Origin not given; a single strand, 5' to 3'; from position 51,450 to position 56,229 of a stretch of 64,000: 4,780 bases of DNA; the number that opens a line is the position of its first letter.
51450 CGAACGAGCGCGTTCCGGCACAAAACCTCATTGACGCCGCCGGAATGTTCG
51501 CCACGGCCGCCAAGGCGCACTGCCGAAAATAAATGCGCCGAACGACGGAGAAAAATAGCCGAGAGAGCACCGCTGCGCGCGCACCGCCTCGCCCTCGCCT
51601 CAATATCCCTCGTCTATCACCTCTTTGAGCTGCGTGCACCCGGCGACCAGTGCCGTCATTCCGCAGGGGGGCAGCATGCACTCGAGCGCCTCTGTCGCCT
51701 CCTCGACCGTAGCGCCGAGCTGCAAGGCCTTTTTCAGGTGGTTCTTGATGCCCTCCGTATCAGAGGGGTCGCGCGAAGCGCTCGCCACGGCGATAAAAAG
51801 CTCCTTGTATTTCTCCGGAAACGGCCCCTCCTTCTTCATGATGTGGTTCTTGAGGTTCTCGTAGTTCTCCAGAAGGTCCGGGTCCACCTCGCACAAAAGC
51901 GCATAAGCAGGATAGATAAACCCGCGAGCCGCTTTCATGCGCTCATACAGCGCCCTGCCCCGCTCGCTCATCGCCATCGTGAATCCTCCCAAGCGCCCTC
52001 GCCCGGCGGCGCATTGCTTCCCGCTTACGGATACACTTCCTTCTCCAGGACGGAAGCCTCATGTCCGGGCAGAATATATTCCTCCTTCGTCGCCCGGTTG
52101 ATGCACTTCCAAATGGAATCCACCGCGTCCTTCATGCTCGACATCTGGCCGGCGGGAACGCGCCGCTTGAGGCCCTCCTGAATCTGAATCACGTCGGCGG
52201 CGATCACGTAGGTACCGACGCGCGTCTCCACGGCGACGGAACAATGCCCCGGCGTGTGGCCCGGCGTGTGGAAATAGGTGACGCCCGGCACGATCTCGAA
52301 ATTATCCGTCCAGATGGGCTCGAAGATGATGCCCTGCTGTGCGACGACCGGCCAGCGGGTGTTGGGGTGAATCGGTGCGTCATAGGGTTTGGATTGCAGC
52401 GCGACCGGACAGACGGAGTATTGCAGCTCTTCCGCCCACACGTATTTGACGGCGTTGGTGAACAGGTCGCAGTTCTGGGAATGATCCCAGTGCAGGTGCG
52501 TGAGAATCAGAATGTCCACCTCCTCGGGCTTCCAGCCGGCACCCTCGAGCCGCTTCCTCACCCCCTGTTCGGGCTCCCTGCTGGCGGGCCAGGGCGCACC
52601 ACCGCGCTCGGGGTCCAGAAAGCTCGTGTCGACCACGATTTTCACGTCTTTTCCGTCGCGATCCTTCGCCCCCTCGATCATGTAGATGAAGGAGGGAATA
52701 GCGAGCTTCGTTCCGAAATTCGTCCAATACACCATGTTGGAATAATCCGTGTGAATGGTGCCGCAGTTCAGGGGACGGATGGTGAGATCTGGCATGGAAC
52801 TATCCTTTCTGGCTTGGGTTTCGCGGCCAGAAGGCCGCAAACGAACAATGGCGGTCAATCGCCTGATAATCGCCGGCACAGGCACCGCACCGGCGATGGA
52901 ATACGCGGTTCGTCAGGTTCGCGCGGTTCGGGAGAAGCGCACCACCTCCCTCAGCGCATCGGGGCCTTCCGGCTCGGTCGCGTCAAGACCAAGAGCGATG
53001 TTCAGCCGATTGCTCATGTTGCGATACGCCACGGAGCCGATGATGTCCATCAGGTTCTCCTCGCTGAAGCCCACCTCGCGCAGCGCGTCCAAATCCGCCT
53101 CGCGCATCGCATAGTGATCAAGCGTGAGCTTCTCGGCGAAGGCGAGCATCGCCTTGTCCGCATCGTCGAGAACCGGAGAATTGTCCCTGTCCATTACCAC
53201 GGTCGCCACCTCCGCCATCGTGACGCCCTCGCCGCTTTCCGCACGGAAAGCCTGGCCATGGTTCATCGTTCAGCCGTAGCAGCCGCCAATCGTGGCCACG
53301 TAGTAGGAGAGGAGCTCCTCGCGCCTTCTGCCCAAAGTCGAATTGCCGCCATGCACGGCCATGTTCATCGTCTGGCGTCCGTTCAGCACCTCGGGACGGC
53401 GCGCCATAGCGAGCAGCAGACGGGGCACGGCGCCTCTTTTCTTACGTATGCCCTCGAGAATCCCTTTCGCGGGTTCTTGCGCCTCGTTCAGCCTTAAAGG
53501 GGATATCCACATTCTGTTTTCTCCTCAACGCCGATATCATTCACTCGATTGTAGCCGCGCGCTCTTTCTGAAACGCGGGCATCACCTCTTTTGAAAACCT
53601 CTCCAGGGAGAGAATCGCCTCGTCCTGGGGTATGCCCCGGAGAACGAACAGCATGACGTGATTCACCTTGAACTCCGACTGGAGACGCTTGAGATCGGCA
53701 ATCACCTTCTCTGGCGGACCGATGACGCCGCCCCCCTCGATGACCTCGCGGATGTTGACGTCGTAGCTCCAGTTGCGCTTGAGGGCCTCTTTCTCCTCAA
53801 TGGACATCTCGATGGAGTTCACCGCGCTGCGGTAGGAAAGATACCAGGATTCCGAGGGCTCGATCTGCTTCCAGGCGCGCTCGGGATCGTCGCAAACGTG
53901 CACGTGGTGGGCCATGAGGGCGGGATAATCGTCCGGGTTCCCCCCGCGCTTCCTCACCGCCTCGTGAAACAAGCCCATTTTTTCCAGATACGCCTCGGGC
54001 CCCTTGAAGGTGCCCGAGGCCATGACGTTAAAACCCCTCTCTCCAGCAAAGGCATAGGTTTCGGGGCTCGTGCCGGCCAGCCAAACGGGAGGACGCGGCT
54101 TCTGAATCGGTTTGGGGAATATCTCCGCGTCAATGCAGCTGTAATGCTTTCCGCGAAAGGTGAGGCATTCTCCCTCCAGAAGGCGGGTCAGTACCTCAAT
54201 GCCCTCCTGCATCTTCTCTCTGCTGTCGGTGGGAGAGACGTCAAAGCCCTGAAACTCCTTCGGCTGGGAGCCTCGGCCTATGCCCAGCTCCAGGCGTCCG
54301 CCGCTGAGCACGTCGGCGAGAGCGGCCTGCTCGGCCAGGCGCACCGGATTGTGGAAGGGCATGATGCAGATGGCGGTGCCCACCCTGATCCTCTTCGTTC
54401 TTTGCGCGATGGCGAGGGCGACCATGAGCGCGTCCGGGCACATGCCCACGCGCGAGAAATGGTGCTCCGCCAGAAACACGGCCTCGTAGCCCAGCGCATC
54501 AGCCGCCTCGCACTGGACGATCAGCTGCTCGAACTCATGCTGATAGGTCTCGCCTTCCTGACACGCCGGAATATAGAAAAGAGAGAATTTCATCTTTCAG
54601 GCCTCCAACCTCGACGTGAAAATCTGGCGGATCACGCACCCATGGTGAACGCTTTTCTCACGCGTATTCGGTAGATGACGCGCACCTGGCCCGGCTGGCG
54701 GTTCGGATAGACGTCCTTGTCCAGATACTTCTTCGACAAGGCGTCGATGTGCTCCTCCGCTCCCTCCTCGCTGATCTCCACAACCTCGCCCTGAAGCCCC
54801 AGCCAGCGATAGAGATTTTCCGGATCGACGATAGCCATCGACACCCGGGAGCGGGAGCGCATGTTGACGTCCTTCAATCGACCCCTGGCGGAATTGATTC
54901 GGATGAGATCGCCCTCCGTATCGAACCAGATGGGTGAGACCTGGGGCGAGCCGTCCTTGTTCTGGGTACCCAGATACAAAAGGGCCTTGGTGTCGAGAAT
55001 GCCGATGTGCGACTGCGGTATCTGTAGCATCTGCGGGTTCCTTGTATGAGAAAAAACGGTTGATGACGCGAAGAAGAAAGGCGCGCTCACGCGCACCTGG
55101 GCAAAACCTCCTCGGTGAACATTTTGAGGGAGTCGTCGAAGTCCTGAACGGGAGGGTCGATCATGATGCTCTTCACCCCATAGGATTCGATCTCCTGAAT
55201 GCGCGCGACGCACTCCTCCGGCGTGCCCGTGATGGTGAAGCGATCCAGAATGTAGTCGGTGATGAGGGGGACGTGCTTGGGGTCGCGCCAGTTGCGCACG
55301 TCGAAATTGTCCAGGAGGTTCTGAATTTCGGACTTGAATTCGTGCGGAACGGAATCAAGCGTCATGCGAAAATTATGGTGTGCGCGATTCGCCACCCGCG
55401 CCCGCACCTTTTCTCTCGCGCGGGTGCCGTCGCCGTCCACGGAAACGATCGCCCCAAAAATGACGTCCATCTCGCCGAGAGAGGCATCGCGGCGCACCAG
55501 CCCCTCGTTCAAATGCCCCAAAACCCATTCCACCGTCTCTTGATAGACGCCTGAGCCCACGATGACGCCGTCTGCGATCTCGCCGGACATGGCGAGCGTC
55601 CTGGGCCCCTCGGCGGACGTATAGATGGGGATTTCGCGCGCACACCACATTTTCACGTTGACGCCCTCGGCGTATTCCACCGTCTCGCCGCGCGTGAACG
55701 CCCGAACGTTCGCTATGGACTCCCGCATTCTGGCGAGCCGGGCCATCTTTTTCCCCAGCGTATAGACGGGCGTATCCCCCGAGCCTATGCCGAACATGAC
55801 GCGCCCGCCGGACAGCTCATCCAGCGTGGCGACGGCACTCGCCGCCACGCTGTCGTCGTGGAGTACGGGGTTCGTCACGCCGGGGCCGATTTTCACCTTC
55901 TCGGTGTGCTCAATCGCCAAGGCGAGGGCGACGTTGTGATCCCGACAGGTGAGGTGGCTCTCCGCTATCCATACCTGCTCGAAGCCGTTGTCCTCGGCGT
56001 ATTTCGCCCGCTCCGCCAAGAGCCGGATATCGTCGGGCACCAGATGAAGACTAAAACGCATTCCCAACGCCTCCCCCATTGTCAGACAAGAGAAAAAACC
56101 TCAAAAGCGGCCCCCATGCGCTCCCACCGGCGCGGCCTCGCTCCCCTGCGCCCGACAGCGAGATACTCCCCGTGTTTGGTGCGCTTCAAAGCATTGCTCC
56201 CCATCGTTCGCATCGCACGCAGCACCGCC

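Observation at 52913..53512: AhpD-like peroxidase-family gene with in-frame UGA at the second Cys of the CxxC motif, plus a hairpin in SECIS position: candidate Cys-x-x-Sec selenoprotein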

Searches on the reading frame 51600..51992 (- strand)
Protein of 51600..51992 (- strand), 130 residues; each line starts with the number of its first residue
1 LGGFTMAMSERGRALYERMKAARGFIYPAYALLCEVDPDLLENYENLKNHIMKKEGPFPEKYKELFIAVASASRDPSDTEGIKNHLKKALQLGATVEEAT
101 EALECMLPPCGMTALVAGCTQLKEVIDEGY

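Call 26: search_protein_families(library=pfam, proteins=[window:51600-51992:-], max_evalue=0.00001)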
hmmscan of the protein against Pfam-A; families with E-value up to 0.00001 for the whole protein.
window:51600-51992:- (130 aa): 1 family
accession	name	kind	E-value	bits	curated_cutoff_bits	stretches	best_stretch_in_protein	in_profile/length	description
PF02627.25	CMD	-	2.9e-10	40.4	23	1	38-122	1-82/84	Carboxymuconolactone decarboxylase family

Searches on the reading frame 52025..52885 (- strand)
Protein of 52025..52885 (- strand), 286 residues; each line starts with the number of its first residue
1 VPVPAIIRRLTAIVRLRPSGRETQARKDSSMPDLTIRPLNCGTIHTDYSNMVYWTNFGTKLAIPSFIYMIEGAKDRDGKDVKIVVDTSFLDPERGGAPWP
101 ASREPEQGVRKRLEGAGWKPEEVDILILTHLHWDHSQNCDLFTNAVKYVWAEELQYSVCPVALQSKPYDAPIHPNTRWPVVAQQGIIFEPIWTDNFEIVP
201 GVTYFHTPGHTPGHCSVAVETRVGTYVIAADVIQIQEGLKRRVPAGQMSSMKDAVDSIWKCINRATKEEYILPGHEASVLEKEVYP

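Call 26: search_protein_families(library=pfam, proteins=[window:52025-52885:-], max_evalue=0.00001)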
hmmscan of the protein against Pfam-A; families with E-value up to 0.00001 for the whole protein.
window:52025-52885:- (286 aa): 1 family
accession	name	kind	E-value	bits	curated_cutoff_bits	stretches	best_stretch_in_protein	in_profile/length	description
PF00753.33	Lactamase_B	-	4.6e-14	53.3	22.7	1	78-275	13-196/196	Metallo-beta-lactamase superfamily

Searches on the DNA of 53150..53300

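Call 37: search_rna_families(source=window, start=53150, end=53300, threshold=evalue, max_evalue=10, show_alignments=3)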
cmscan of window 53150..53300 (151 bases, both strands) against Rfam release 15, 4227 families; matches with E-value up to 10: 3.
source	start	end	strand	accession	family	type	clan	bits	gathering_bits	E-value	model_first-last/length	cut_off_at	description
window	53283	53300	-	RF01109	SBRMV1_UPD-PKd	Cis-reg;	-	13.3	33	5.9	1-21/21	no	Pseudoknot of upstream pseudoknot domain (UPD) of the 3'UTR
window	53220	53297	-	RF00634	SAM-IV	Cis-reg; riboswitch;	CL00012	12.2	38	6.1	1-116/116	no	SAM (S-adenosyl methionine) riboswitch aptamer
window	53262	53292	-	RF03031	ssnA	Cis-reg;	-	11.3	37.3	2.7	1-48/48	no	ssnA RNA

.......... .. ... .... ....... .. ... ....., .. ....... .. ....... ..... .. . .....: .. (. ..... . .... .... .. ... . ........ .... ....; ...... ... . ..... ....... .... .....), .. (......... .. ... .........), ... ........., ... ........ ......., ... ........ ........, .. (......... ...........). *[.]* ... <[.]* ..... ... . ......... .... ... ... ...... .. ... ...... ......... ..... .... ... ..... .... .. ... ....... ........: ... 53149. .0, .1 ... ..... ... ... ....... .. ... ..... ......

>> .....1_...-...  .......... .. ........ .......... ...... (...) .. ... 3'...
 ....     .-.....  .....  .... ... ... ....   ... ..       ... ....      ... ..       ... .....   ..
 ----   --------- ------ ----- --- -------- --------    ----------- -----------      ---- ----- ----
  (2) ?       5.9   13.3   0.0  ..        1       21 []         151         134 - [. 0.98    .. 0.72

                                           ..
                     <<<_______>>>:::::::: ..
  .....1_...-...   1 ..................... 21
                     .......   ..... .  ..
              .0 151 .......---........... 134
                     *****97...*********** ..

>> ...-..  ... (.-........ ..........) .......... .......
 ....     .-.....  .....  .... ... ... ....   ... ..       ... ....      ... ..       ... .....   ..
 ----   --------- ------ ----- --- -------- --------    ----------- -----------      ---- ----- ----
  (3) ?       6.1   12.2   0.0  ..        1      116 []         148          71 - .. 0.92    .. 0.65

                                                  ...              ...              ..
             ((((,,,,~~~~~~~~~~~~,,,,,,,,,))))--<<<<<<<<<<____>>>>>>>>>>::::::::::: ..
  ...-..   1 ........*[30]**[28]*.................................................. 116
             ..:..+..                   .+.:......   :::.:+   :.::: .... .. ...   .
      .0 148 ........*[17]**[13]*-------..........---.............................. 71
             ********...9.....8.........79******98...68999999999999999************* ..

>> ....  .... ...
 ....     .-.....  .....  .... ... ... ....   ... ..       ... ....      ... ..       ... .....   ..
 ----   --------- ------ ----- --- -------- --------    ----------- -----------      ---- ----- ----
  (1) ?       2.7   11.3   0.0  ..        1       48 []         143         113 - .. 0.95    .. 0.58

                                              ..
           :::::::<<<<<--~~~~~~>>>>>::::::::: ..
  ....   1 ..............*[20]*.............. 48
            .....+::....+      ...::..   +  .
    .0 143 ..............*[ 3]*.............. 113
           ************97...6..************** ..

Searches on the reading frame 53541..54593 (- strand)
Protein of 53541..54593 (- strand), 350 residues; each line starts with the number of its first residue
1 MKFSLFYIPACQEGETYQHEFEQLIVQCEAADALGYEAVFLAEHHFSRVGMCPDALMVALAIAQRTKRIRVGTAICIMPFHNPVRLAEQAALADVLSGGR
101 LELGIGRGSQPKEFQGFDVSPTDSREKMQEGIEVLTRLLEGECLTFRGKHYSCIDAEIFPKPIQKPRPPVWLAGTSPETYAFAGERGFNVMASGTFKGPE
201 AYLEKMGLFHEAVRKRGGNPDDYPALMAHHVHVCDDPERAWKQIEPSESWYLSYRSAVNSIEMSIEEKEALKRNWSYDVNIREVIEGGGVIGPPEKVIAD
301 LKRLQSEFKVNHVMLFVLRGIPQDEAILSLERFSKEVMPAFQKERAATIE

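Call 26: search_protein_families(library=pfam, proteins=[window:53541-54593:-], max_evalue=0.00001)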
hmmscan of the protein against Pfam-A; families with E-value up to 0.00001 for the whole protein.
window:53541-54593:- (350 aa): 1 family
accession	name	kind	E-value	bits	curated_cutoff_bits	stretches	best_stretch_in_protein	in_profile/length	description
PF00296.26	Bac_luciferase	-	2.9e-63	214.6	27.9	1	1-305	1-308/314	Luciferase-like monooxygenase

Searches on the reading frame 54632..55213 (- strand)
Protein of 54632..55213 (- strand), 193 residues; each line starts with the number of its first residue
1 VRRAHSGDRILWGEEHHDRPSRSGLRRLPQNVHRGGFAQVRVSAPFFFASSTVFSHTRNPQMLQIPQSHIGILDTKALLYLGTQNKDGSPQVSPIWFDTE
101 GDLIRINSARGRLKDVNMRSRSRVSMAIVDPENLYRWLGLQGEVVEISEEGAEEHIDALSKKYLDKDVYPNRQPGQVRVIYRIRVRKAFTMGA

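Call 26: search_protein_families(library=pfam, proteins=[window:54632-55213:-], max_evalue=0.00001)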
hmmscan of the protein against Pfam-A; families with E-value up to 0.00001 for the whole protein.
window:54632-55213:- (193 aa): 1 family
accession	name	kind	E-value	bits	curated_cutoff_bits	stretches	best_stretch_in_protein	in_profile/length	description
PF01243.27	PNPOx_N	-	4.8e-10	40.3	28.1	1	77-190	13-118/120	Pyridoxamine 5'-phosphate oxidase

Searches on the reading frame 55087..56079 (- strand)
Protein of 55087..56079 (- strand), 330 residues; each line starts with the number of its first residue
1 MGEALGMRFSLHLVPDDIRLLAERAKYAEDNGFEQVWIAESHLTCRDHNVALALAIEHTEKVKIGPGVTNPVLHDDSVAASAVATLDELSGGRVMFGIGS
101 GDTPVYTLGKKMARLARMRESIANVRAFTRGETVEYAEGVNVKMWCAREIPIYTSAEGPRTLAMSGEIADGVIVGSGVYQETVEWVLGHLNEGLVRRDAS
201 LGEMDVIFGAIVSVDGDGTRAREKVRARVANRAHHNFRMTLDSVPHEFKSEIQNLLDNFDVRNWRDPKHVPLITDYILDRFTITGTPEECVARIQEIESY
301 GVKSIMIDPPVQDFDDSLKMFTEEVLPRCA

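Call 26: search_protein_families(library=pfam, proteins=[window:55087-56079:-], max_evalue=0.00001)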
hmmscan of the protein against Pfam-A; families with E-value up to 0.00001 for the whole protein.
window:55087-56079:- (330 aa): 1 family
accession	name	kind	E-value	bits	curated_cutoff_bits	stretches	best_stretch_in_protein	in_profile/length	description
PF00296.26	Bac_luciferase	-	9.1e-51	173.5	27.9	1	16-303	20-313/314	Luciferase-like monooxygenase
